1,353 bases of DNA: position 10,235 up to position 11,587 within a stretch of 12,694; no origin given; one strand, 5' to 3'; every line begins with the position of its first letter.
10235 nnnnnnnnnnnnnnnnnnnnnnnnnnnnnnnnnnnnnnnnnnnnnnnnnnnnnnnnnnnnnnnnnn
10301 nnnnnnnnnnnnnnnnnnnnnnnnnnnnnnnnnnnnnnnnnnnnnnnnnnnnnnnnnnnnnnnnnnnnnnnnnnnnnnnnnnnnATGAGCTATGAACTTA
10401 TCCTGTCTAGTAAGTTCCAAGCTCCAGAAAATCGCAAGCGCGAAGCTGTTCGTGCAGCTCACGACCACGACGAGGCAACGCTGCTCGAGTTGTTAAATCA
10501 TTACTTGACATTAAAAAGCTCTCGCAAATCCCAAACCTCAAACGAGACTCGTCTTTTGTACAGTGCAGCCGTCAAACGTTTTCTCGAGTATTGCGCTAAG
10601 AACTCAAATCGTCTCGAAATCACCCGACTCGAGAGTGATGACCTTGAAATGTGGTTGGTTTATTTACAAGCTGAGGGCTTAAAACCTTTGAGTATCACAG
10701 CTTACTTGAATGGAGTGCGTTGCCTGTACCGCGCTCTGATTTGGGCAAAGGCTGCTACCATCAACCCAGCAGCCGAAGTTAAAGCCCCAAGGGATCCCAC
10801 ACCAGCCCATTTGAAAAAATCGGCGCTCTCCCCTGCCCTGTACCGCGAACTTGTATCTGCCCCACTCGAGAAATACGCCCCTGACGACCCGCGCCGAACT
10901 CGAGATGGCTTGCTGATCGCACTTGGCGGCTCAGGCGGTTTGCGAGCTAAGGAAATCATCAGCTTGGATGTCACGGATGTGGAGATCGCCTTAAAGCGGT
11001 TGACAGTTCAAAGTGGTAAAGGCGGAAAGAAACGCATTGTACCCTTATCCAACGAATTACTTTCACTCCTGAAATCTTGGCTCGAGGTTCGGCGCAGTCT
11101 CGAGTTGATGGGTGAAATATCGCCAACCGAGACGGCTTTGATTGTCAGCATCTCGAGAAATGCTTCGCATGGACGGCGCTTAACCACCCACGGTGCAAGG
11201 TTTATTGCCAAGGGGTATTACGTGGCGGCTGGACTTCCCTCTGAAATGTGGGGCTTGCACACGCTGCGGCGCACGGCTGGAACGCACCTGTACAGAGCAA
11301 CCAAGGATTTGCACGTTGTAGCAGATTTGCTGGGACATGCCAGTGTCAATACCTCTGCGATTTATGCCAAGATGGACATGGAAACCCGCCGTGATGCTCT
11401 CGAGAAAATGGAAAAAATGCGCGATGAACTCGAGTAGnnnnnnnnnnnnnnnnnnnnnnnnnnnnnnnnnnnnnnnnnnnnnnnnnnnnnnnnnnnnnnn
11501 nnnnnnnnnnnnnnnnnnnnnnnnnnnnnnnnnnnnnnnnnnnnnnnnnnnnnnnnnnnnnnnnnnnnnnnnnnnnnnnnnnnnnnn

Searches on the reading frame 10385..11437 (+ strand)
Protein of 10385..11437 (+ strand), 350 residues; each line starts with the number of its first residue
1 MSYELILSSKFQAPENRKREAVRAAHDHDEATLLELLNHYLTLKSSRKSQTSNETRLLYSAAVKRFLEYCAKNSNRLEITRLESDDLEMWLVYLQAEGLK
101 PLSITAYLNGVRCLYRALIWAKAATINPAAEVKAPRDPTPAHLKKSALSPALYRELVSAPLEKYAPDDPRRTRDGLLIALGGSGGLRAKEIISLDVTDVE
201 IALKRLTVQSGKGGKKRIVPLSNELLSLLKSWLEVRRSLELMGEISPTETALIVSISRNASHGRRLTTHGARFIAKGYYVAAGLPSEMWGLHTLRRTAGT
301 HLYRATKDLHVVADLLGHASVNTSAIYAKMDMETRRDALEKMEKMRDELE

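Call 11: search_protein_families(library=pfam, proteins=[window:10385-11437:+], max_evalue=1)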
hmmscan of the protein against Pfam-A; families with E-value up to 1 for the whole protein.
window:10385-11437:+ (350 aa): 5 families
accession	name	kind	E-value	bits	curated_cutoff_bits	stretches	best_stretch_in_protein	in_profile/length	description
PF00589.27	Phage_integrase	-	3.7e-29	102.1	27.1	1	165-332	15-170/172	Phage integrase family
PF02899.23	Phage_int_SAM_1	-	3.4e-06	27.7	22.3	1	49-122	12-83/83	Phage integrase, N-terminal SAM-like domain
PF13495.12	Phage_int_SAM_4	-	5.7e-05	23.9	27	1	47-118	10-78/85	Phage integrase, N-terminal SAM-like domain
PF13102.12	Phage_int_SAM_5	-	0.00039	21.2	22.3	1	44-129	10-93/98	Phage integrase SAM-like domain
PF11093.13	Mitochondr_Som1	-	0.022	15.2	23.3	1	15-83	21-89/90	Mitochondrial export protein Som1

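Call 12: search_protein_families(library=phrogs, proteins=[window:10385-11437:+], max_evalue=1)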
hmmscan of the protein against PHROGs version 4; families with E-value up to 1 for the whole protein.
window:10385-11437:+ (350 aa): 9 families
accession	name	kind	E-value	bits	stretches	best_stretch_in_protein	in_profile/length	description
phrog_1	-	integration and excision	8.9e-37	128.6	1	16-348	143-453/611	integrase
phrog_216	-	integration and excision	6.5e-32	111.8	1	166-347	70-242/301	integrase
phrog_7269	-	integration and excision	8.4e-07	29.8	1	280-339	20-78/89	integrase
phrog_17497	-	unknown function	2.6e-06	28.6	1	281-343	50-113/133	-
phrog_7685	-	integration and excision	0.0058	17.2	1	290-345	182-238/240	integrase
phrog_24775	-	unknown function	0.0091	17.1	1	286-339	25-79/101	-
phrog_5830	-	integration and excision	0.019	15.2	1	182-231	139-188/318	integrase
phrog_604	-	unknown function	0.16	13.9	1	11-55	4-50/103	-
phrog_25190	-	integration and excision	0.3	12.4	1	291-347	49-106/109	integrase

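Call 31: find_encoding_contigs(protein=window:10385-11437:+, flank=10000, max_places=10)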
Protein window:10385-11437:+ (350 aa): 3 contigs read that carry it; 3 places shown.
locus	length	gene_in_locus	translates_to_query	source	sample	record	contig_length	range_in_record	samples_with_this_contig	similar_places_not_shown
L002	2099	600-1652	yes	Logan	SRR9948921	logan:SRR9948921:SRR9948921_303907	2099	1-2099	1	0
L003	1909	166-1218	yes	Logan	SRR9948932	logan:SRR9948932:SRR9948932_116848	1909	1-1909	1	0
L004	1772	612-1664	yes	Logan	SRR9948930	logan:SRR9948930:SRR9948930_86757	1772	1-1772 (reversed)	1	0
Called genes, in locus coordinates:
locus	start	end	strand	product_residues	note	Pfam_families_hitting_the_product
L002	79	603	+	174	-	-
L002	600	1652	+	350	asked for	PF02899:Phage_int_SAM_1 (weak), PF00589:Phage_integrase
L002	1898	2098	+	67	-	?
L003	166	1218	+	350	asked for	PF02899:Phage_int_SAM_1 (weak), PF00589:Phage_integrase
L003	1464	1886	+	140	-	PF09851:SHOCT (faint)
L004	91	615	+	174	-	-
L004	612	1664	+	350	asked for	PF02899:Phage_int_SAM_1 (weak), PF00589:Phage_integrase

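Call 42: find_related_loci(query=window:10385-11437:+, collection=viral_contigs, flank=10000)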
Query window:10385-11437:+ (350 aa) in viral_contigs; peptide patterns used: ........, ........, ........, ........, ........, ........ (x = any residue, [..] = any of these).
6 stretches matched a pattern, but none encodes a relative of the query by tblastn (E <= 1e-3).

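Call 43: find_homologous_proteins(query=window:10385-11437:+, max_evalue=1e-20)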
Query window:10385-11437:+ (350 aa): 209 proteins with E <= 1e-20 among 8000 candidates; the best 120 are listed.
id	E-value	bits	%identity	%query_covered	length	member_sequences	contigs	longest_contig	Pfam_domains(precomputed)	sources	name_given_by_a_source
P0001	2.2e-203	693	91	99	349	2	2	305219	PF00589.28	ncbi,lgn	-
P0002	8.0e-203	691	90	99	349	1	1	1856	PF00589.28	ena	-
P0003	3.1e-195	666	86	99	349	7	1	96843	PF13495.13,PF00589.28,PF02899.24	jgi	jgi:integrase/recombinase XerC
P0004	1.4e-191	654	84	100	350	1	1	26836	PF00589.28,PF02899.24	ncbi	-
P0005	2.3e-190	650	85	100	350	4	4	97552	PF00589.28,PF02899.24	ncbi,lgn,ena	-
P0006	2.4e-176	604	78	99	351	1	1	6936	PF13495.13,PF00589.28,PF02899.24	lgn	-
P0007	1.2e-175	602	78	100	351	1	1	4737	PF13495.13,PF00589.28,PF02899.24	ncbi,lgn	ncbi:MAG: tyrosine-type recombinase/integrase [Deinococcales bacterium]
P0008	1.5e-175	601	77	100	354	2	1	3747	PF13495.13,PF00589.28,PF02899.24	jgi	jgi:integrase/recombinase XerC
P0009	1.9e-174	598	77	100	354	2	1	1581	PF13495.13,PF00589.28,PF02899.24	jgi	jgi:site-specific recombinase XerD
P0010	2.0e-173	594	76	100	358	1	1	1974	PF13495.13,PF00589.28,PF02899.24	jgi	jgi:integrase/recombinase XerC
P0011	7.4e-172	589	74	100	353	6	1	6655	PF13495.13,PF00589.28,PF02899.24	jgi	jgi:integrase/recombinase XerC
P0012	5.8e-171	586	76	100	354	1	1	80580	PF13495.13,PF00589.28,PF02899.24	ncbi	-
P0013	1.5e-170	585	75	99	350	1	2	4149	PF13495.13,PF00589.28,PF02899.24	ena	-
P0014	1.1e-163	562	73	100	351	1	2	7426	PF00589.28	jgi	jgi:integrase/recombinase XerC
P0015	3.0e-160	551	72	99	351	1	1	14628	PF13495.13,PF00589.28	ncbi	-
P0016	3.1e-160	551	72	100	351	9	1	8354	PF13495.13,PF00589.28,PF02899.24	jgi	jgi:integrase/recombinase XerC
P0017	8.7e-159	546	71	100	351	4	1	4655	PF13495.13,PF00589.28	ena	-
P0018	1.2e-154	533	70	99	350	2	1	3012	PF00589.28,PF02899.24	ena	-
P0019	1.4e-154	533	71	99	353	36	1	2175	PF00589.28,PF02899.24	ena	-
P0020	1.1e-152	526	69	100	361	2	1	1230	PF00589.28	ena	-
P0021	8.2e-151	520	68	99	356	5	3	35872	PF00589.28,PF02899.24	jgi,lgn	jgi:integrase/recombinase XerC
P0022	6.5e-150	517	68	99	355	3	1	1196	PF00589.28,PF02899.24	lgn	-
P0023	7.2e-149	514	68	99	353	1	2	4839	PF00589.28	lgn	-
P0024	2.8e-147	509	67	99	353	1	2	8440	PF00589.28,PF02899.24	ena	-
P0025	8.7e-147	507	67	100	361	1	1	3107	PF00589.28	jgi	jgi:integrase/recombinase XerC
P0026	3.6e-146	505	68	99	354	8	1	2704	PF00589.28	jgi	jgi:integrase/recombinase XerC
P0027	6.0e-146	504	68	99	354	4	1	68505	PF00589.28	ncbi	-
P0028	3.2e-145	502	67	100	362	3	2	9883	PF00589.28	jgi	jgi:integrase/recombinase XerC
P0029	4.2e-145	501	65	99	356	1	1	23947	PF13495.13,PF00589.28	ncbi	-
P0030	8.2e-144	497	65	99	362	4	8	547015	PF00589.28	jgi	jgi:integrase/recombinase XerC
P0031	8.2e-144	497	67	99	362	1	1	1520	PF00589.28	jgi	jgi:integrase/recombinase XerC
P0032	3.8e-142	492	65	99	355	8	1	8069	PF00589.28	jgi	jgi:integrase/recombinase XerC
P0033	7.2e-142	491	66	99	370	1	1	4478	PF00589.28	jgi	jgi:integrase/recombinase XerC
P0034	2.0e-141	489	65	99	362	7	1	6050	PF00589.28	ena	-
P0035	3.5e-138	479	64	99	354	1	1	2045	PF00589.28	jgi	-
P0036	2.1e-136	473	63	99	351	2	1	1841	PF00589.28,PF02899.24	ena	-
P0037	6.4e-135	468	62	99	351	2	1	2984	PF00589.28,PF02899.24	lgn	-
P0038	3.7e-124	433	59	100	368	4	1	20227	PF00589.28,PF02899.24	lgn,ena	-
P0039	1.2e-114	401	54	99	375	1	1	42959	PF13495.13,PF00589.28,PF02899.24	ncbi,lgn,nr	ncbi:MAG TPA: tyrosine-type recombinase/integrase [Deinococcales bacterium]|nr:tyrosine-type recombi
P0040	1.6e-103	365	53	98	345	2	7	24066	PF00589.28,PF02899.24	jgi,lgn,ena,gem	-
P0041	2.2e-103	364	53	99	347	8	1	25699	PF00589.28,PF02899.24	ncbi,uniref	ncbi:tyrosine-type recombinase/integrase [Deinococcus antarcticus]|uniref:Tyrosine-type recombinase/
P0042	2.4e-103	364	53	99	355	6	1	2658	PF00589.28,PF02899.24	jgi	jgi:integrase/recombinase XerC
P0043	5.3e-102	360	52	98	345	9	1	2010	PF00589.28,PF02899.24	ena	-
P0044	7.1e-101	356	52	99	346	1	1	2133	PF00589.28,PF02899.24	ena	-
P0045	7.8e-101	356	52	99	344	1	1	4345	PF00589.28,PF02899.24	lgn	-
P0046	9.5e-101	356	52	98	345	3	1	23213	PF00589.28,PF02899.24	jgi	-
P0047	2.4e-100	354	53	98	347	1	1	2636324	PF00589.28,PF02899.24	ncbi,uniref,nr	ncbi:tyrosine-type recombinase/integrase [Deinococcus sp. YIM 77859]|uniref:tyrosine-type recombinas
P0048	3.2e-100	354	53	98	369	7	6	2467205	PF00589.28,PF02899.24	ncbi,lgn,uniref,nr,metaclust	ncbi:phage integrase [Deinococcus geothermalis DSM 11300]|uniref:Phage integrase n=1 Tax=Deinococcus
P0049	1.3e-99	352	51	100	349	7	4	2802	PF00589.28,PF02899.24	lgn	-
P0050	2.2e-99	351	52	98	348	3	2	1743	PF13495.13,PF00589.28,PF02899.24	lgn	-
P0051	2.4e-99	351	51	99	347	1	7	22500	PF00589.28,PF02899.24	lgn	-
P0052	3.1e-99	351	52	99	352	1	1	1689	PF00589.28,PF02899.24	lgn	-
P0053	5.6e-99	350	52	98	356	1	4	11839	PF13495.13,PF00589.28,PF02899.24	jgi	jgi:site-specific recombinase XerC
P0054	1.9e-98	348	51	99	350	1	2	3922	PF00589.28,PF02899.24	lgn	-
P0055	4.2e-98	347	52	98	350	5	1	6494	PF13495.13,PF00589.28,PF02899.24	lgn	-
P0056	4.2e-98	347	51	99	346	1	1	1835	PF00589.28,PF02899.24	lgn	-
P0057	1.3e-97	345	52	98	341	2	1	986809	PF00589.28,PF02899.24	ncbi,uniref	ncbi:tyrosine recombinase XerC [Deinococcus carri]|uniref:Tyrosine recombinase XerC n=2 Tax=Deinococ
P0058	2.3e-97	345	50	98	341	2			PF00589.28,PF02899.24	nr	nr:tyrosine-type recombinase/integrase [Deinobacterium chartae]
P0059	2.3e-97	345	52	99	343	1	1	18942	PF00589.28,PF02899.24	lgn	-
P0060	1.8e-96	342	52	98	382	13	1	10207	PF00589.28,PF02899.24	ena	-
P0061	5.5e-96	340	50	99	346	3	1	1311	PF00589.28,PF02899.24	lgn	-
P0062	9.2e-96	339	48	100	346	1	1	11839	PF00589.28,PF02899.24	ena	-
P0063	2.4e-95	338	51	99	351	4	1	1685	PF00589.28,PF02899.24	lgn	-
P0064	2.5e-95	338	52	99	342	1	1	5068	PF00589.28,PF02899.24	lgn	-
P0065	9.2e-95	336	50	98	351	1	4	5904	PF00589.28,PF02899.24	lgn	-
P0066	1.5e-94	335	50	99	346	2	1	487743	PF00589.28,PF02899.24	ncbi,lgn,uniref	ncbi:tyrosine-type recombinase/integrase [Deinococcus petrolearius]|uniref:Tyrosine-type recombinase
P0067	2.7e-94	334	51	98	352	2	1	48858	PF13495.13,PF00589.28,PF02899.24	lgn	-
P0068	2.8e-94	334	51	98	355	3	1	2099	PF00589.28,PF02899.24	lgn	-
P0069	2.9e-94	334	50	98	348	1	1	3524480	PF00589.28,PF02899.24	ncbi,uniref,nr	ncbi:tyrosine-type recombinase/integrase [Deinococcus koreensis]|uniref:Integrase n=1 Tax=Deinococcu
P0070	4.5e-94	334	51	99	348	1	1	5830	PF13495.13,PF00589.28,PF02899.24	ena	-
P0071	1.1e-92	329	49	99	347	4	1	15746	PF13495.13,PF00589.28,PF02899.24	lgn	-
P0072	6.4e-92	327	49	99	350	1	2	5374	PF00589.28,PF02899.24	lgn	-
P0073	1.9e-91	325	49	98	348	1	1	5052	PF00589.28,PF02899.24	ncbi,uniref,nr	ncbi:tyrosine-type recombinase/integrase [Deinococcus sp.]|uniref:tyrosine-type recombinase/integras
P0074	2.4e-91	325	49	97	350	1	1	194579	PF00589.28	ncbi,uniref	ncbi:tyrosine-type recombinase/integrase [Deinococcus sp. YIM 134068]|uniref:tyrosine-type recombina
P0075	2.4e-91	325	50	98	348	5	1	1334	PF00589.28,PF02899.24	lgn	-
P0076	3.8e-91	324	49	99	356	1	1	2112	PF13495.13,PF00589.28,PF02899.24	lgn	-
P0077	5.0e-91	324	50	98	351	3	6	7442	PF00589.28,PF02899.24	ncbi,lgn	ncbi:MAG: tyrosine-type recombinase/integrase [Deinococcota bacterium]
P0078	6.5e-91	323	49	99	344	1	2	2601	PF13495.13,PF00589.28,PF02899.24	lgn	-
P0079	6.6e-91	323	48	98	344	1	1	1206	PF00589.28,PF02899.24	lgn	-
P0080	1.0e-90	323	49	98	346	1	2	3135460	PF00589.28,PF02899.24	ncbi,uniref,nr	ncbi:tyrosine recombinase XerC [Deinococcus aetherius]|uniref:Tyrosine recombinase XerC n=1 Tax=Dein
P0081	1.7e-90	322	50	99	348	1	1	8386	PF00589.28,PF02899.24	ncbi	-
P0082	3.3e-90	321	60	73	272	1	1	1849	PF00589.28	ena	-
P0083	4.9e-90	320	50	98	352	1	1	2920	PF00589.28,PF02899.24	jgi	-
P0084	2.4e-89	318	48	98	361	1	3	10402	PF00589.28,PF02899.24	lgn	-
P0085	2.9e-89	318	49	98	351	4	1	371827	PF00589.28,PF02899.24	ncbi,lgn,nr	ncbi:tyrosine recombinase XerD [Deinococcus metallilatus]|nr:tyrosine-type recombinase/integrase [De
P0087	1.6e-88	315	48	97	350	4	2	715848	PF00589.28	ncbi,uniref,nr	ncbi:integrase (plasmid) [Deinococcus aetherius]|uniref:Integrase n=1 Tax=Deinococcus aetherius TaxI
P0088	1.4e-87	312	48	98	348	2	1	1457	PF00589.28,PF02899.24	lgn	-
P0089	2.0e-87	312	49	98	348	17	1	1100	PF00589.28,PF02899.24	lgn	-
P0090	3.0e-87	311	48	99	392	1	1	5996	PF00589.28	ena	-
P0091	3.7e-87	311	47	98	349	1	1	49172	PF00589.28,PF02899.24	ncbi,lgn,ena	-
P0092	4.1e-87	311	49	98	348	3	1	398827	PF00589.28,PF02899.24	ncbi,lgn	-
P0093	5.8e-87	310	46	100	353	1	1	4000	PF00589.28,PF02899.24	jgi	jgi:integrase/recombinase XerC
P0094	6.6e-87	310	47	99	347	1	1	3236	PF00589.28,PF02899.24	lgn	-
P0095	7.4e-87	310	49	99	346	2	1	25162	PF00589.28,PF02899.24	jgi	jgi:integrase/recombinase XerC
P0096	7.9e-87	310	47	98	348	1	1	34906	PF00589.28,PF02899.24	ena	-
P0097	1.1e-86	309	49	98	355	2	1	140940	PF00589.28,PF02899.24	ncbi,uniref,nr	ncbi:tyrosine-type recombinase/integrase [Deinococcus arenicola]|uniref:Tyrosine-type recombinase/in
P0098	2.8e-86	308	48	97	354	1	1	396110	PF00589.28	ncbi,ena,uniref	ncbi:tyrosine-type recombinase/integrase [Deinococcus sp.]|uniref:tyrosine-type recombinase/integras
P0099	4.3e-86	308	47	98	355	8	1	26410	PF00589.28,PF02899.24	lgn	-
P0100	1.6e-85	306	47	98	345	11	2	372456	PF00589.28,PF02899.24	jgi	jgi:integrase/recombinase XerC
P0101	2.0e-85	305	49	98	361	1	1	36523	PF00589.28,PF02899.24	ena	-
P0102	3.0e-85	305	49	97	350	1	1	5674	PF00589.28,PF02899.24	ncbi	-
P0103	3.5e-85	305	49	97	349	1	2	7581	PF00589.28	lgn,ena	-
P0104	3.9e-85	304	46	96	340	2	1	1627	PF00589.28,PF02899.24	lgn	-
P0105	6.0e-85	304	46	98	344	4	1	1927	PF00589.28,PF02899.24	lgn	-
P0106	6.2e-85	304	47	98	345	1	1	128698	PF00589.28,PF02899.24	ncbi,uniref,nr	ncbi:tyrosine-type recombinase/integrase [Deinococcus sp.]|uniref:tyrosine-type recombinase/integras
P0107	5.8e-84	300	45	99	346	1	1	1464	PF00589.28,PF02899.24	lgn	-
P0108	6.7e-84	300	49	97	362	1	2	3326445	PF00589.28,PF02899.24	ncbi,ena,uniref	ncbi:tyrosine-type recombinase/integrase [Deinococcus sp.]|uniref:tyrosine-type recombinase/integras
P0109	9.1e-84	300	48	98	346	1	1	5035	PF00589.28,PF02899.24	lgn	-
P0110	1.4e-83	299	46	99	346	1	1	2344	PF00589.28,PF02899.24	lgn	-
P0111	3.3e-83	298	48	98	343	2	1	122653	PF00589.28,PF02899.24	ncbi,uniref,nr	ncbi:tyrosine-type recombinase/integrase [Deinococcus detaillensis]|uniref:Tyrosine-type recombinase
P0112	3.5e-83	298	49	98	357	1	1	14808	PF00589.28,PF02899.24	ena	-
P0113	9.6e-83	297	48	99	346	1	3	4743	PF00589.28,PF02899.24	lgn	-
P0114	4.2e-82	294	48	94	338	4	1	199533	PF00589.28,PF02899.24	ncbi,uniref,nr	ncbi:site-specific integrase [Deinococcus alpinitundrae]|uniref:site-specific integrase n=1 Tax=Dein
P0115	9.8e-82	293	47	97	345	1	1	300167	PF13495.13,PF00589.28,PF02899.24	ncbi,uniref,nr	ncbi:tyrosine-type recombinase/integrase [Deinococcus hopiensis]|uniref:Integrase/recombinase XerC n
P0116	1.2e-81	293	46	99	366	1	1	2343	PF00589.28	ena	-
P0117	1.3e-81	293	48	95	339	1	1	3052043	PF00589.28,PF02899.24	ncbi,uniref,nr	ncbi:integrase [Deinococcus irradiatisoli]|uniref:Integrase n=1 Tax=Deinococcus irradiatisoli TaxID=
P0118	2.5e-81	292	45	99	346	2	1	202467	PF00589.28,PF02899.24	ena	-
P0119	5.2e-81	291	48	98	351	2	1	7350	PF00589.28,PF02899.24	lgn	-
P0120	9.1e-81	290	48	90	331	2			PF00589.28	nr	nr:tyrosine-type recombinase/integrase [Deinococcus budaensis]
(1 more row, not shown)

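Call 44: find_encoding_contigs(protein=P0001, flank=10000, max_places=3)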
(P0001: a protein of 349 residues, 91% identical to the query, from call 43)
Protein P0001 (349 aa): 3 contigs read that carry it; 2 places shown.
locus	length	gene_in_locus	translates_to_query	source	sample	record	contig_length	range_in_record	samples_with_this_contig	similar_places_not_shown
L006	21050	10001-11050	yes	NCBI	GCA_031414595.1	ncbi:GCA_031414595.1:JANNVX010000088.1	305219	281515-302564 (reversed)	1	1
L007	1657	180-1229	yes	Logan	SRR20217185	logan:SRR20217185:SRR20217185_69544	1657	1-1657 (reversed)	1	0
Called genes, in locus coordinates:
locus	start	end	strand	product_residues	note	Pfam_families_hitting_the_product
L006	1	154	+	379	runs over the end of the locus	PF00005:ABC_tran, PF13304:AAA_21 (faint), PF08402:TOBE_2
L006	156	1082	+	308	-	PF00528:BPD_transp_1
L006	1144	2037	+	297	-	PF00528:BPD_transp_1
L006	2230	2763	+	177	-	PF01872:RibD_C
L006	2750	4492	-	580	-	PF01336:tRNA_anti-codon, PF00152:tRNA-synt_2, PF02938:GAD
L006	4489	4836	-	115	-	PF02452:PemK_toxin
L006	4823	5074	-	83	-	-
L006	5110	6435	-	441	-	PF13393:tRNA-synt_His, PF00587:tRNA-synt_2b, PF03129:HGTP_anticodon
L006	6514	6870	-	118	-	-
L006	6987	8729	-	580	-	PF00496:SBP_bac_5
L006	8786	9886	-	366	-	PF07075:NamZ_N, PF20732:NamZ_C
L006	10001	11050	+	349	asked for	PF00589:Phage_integrase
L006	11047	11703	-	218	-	PF00300:His_Phos_1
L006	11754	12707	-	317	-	PF14240:YHYH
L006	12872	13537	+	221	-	PF00072:Response_reg, PF00486:Trans_reg_C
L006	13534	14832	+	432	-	PF00672:HAMP, PF00512:HisKA, PF02518:HATPase_c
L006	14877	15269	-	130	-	PF01850:PIN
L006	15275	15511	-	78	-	PF04014:MazE_antitoxin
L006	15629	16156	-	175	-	PF13238:AAA_18 (weak), PF13671:AAA_33 (weak)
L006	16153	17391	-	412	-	PF00067:p450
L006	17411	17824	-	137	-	-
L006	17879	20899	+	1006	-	PF03704:BTAD, PF07719:TPR_2 (faint), PF00931:NB-ARC (weak), PF13401:AAA_22 (weak), PF13181:TPR_8 (faint), PF00515:TPR_1 (faint), PF13374:TPR_10 (faint), PF13424:TPR_12 (weak)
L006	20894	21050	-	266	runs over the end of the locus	PF05096:Glu_cyclase_2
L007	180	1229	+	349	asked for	PF00589:Phage_integrase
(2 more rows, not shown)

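Call 45: find_encoding_contigs(protein=P0003, flank=10000, max_places=3)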
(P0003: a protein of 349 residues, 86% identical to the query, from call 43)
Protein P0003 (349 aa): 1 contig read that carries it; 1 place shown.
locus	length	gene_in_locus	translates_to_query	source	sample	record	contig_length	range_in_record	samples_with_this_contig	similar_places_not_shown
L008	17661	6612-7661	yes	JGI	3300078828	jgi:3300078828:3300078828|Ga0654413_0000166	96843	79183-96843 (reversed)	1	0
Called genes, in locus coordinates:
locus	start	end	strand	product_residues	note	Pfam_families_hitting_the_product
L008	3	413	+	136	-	?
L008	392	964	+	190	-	-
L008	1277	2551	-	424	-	PF13393:tRNA-synt_His, PF00587:tRNA-synt_2b, PF03129:HGTP_anticodon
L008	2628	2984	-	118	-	PF01833:TIG (faint)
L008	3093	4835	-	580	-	PF00496:SBP_bac_5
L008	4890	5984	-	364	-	PF07075:NamZ_N, PF20732:NamZ_C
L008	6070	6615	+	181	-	-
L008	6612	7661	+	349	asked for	PF02899:Phage_int_SAM_1 (faint), PF13495:Phage_int_SAM_4 (faint), PF00589:Phage_integrase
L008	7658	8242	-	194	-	PF00300:His_Phos_1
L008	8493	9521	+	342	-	PF00296:Bac_luciferase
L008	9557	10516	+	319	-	PF00135:COesterase, PF20434:BD-FAE, PF07859:Abhydrolase_3, PF00326:Peptidase_S9 (weak)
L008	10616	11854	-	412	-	PF00067:p450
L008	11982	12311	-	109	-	-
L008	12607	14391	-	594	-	PF00082:Peptidase_S8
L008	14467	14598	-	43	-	-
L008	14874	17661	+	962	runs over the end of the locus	PF03704:BTAD, PF13181:TPR_8 (faint), PF07719:TPR_2 (faint), PF14938:SNAP, PF13424:TPR_12 (weak)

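Call 46: find_encoding_contigs(protein=P0005, flank=10000, max_places=3)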
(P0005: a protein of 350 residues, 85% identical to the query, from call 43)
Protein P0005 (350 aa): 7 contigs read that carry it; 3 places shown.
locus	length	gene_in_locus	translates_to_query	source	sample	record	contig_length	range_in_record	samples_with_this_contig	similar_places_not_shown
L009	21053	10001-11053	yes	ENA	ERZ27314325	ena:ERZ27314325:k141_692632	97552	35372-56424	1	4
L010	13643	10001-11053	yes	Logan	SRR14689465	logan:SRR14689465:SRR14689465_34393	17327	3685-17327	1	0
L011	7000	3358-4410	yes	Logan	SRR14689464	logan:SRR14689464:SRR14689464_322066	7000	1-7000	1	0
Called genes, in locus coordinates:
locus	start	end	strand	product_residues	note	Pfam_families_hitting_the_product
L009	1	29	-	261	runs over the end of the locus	PF06114:Peptidase_M78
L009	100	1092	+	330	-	PF00890:FAD_binding_2 (weak), PF01266:DAO, PF01494:FAD_binding_3 (weak), PF01946:Thi4 (faint), PF12831:FAD_oxidored (weak), PF13450:NAD_binding_8, PF01593:Amino_oxidase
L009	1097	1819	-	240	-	PF14344:DUF4397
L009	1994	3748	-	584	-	PF01336:tRNA_anti-codon, PF00152:tRNA-synt_2, PF02938:GAD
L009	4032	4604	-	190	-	PF05685:Uma2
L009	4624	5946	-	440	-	PF13393:tRNA-synt_His, PF00587:tRNA-synt_2b, PF03129:HGTP_anticodon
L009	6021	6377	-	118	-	-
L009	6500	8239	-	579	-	PF00496:SBP_bac_5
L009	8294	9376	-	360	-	PF07075:NamZ_N, PF20732:NamZ_C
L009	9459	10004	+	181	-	-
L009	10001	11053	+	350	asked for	PF02899:Phage_int_SAM_1 (weak), PF00589:Phage_integrase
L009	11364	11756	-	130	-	PF01850:PIN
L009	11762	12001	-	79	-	PF04014:MazE_antitoxin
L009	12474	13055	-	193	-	PF07883:Cupin_2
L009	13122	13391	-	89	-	PF03992:ABM (weak)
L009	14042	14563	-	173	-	PF00583:Acetyltransf_1, PF13673:Acetyltransf_10, PF13508:Acetyltransf_7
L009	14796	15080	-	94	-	-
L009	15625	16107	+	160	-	PF22381:Staph_reg_Sar_Rot (weak), PF01047:MarR, PF09339:HTH_IclR, PF12802:MarR_2, PF25213:HVO_A0261_N (weak), PF13463:HTH_27 (weak), PF13601:HTH_34 (weak)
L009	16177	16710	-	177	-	PF07931:CPT (weak)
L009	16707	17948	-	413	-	PF00067:p450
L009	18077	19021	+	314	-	PF00135:COesterase, PF20434:BD-FAE, PF07859:Abhydrolase_3, PF00326:Peptidase_S9 (faint)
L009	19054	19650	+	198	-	-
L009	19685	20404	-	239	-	-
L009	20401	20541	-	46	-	-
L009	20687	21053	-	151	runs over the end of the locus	-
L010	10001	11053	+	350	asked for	PF02899:Phage_int_SAM_1 (weak), PF00589:Phage_integrase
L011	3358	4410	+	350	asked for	PF02899:Phage_int_SAM_1 (weak), PF00589:Phage_integrase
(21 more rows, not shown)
